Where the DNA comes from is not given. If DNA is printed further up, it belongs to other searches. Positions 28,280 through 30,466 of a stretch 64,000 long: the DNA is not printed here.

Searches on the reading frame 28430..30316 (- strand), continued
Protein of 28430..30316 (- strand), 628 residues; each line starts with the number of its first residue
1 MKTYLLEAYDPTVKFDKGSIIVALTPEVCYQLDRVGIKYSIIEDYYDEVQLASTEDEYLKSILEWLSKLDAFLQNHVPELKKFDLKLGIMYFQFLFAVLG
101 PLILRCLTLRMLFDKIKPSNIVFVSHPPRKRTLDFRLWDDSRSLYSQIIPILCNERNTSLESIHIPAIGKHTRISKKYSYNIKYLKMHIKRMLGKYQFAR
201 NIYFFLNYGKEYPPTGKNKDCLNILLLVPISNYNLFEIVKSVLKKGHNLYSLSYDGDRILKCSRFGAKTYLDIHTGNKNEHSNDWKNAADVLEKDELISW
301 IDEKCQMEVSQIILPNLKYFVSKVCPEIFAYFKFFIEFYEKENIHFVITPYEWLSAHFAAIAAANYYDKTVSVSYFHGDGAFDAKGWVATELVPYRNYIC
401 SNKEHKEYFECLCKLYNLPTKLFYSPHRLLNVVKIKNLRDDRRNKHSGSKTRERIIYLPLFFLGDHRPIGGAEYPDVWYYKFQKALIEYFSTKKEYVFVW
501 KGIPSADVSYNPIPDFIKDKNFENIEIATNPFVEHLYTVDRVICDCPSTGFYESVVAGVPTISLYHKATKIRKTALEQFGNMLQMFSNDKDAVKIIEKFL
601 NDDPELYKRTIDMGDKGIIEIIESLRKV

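Call 72: fold_search(model_id=the predicted structure, library=pdb)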
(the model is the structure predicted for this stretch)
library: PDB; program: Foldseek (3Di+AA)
matches with E <= 10: 858; with E <= 0.001: 141
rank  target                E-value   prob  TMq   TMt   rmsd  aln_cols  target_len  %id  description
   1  5uof_A                9.7e-07  1.00  0.36  0.45   9.9       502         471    7  Crystal structure of alpha,alpha-trehalose 6-phosphate sythase from Burkholderia multivorans (released 2017-02-15)
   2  7mi0                  1.9e-06  1.00  0.33  0.50  11.9       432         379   13  Crystal Structure of Glycosyltransferase from Rickettsia africae ESF-5 (released 2021-04-28)
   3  5uof_B                1.9e-06  1.00  0.36  0.46   9.8       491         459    8  Crystal structure of alpha,alpha-trehalose 6-phosphate sythase from Burkholderia multivorans (released 2017-02-15)
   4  4zht_C                2.6e-06  1.00  0.35  0.53  10.7       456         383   11  Crystal structure of UDP-GlcNAc 2-epimerase (released 2016-06-01)
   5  3mbo_A                3.6e-06  1.00  0.32  0.48   9.3       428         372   12  Crystal Structure of the Glycosyltransferase BaBshA bound with UDP and L-malate (released 2010-09-29)
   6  5hxa                  3.6e-06  1.00  0.33  0.43   9.3       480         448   10  Crystal structure of an UDP-forming alpha, alpha-terhalose-phosphate synthase from Burkholderia xenovorans (released 2016-02-10)
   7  4nes                  4.0e-06  1.00  0.34  0.53  12.0       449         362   12  Crystal structure of Methanocaldococcus jannaschii UDP-GlcNAc 2-epimerase in complex with UDP-GlcNAc and UDP (released 2014-04-23)
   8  5tvg_A                4.0e-06  1.00  0.34  0.43  10.2       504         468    7  Crystal structure of an alpha,alpha-trehalose-phosphate synthase (UDP-forming) from Burkholderia vietnamiensis (released 2016-11-16)
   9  4zht_A                4.2e-06  1.00  0.36  0.53  10.6       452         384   10  Crystal structure of UDP-GlcNAc 2-epimerase (released 2016-06-01)
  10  5tvg_G                4.2e-06  1.00  0.35  0.47  10.0       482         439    8  Crystal structure of an alpha,alpha-trehalose-phosphate synthase (UDP-forming) from Burkholderia vietnamiensis (released 2016-11-16)
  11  5tvg_B                4.5e-06  1.00  0.36  0.46  10.0       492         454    8  Crystal structure of an alpha,alpha-trehalose-phosphate synthase (UDP-forming) from Burkholderia vietnamiensis (released 2016-11-16)
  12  1f6d_C                5.3e-06  1.00  0.34  0.54   6.1       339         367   13  THE STRUCTURE OF UDP-N-ACETYLGLUCOSAMINE 2-EPIMERASE FROM E. COLI. (released 2000-12-13)
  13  4zht_B                6.2e-06  1.00  0.35  0.53  10.7       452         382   11  Crystal structure of UDP-GlcNAc 2-epimerase (released 2016-06-01)
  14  3mbo_C                7.0e-06  1.00  0.31  0.48   8.9       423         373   12  Crystal Structure of the Glycosyltransferase BaBshA bound with UDP and L-malate (released 2010-09-29)
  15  6vlc_D                7.8e-06  1.00  0.36  0.56  11.8       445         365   12  Crystal structure of UDP-GlcNAc 2-epimerase from Neisseria meningitidis bound to UDP-GlcNAc (released 2020-11-11)
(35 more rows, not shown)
